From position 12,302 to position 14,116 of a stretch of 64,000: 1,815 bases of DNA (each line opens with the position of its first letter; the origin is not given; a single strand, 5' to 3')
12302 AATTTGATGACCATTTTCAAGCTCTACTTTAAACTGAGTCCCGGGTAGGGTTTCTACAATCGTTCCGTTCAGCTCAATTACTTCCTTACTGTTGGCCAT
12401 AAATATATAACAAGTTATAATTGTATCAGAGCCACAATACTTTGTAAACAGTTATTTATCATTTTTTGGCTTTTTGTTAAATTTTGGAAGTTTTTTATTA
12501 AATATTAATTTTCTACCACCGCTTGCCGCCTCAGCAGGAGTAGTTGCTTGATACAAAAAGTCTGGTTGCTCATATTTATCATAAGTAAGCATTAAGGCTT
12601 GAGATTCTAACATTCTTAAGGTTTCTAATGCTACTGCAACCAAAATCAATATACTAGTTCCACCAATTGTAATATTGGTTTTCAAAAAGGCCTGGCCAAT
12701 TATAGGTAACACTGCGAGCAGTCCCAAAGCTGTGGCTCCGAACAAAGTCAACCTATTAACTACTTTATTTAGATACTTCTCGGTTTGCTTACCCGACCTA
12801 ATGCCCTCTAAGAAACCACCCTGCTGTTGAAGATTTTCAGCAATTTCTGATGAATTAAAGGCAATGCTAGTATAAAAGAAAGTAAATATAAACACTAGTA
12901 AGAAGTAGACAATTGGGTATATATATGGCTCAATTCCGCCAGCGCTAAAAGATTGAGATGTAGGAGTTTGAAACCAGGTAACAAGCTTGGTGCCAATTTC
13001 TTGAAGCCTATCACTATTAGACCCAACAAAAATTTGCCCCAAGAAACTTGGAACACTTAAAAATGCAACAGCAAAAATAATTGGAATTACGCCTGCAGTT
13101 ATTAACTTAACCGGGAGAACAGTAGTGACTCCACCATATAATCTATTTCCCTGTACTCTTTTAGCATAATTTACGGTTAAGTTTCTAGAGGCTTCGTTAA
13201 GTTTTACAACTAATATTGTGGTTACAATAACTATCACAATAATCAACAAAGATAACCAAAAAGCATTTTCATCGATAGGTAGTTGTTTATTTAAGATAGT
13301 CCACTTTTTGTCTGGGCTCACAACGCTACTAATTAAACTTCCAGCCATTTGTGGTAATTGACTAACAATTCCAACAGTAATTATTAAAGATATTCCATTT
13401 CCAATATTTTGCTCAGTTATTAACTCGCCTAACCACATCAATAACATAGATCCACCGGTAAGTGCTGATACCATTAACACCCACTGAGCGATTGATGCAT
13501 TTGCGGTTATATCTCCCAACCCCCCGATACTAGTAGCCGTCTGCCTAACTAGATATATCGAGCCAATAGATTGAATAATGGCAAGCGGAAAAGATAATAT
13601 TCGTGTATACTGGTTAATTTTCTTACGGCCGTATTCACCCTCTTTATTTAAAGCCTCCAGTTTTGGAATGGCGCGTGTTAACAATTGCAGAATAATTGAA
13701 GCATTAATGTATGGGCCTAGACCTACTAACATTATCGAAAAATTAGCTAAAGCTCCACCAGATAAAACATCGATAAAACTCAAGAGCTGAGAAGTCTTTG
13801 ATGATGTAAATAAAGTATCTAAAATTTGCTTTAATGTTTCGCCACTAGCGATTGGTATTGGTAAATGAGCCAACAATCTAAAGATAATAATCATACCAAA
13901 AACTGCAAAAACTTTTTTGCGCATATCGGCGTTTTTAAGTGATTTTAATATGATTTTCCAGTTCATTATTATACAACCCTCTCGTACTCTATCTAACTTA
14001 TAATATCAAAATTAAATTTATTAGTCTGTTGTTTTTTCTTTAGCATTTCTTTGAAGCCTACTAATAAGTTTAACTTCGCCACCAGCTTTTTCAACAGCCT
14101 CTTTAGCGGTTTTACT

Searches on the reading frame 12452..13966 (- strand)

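Call 19: search_protein_families(library=ncbifam, proteins=[window:12452-13966:-], max_evalue=0.00001)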
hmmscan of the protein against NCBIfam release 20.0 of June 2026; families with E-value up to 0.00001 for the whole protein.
window:12452-13966:- (504 aa): 3 families
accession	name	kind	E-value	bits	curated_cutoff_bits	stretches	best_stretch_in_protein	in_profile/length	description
TIGR00967.1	3a0501s007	equivalog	9.2e-104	347.6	253.6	1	16-458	1-410/414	preprotein translocase subunit SecY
TIGR02920.1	acc_sec_Y2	equivalog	2.7e-30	105.5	249.6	1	17-465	4-391/395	accessory Sec system protein translocase subunit SecY2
NF009082.0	PRK12417.1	equivalog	4.7e-30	104.5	353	1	16-466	13-399/406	accessory Sec system protein translocase subunit SecY2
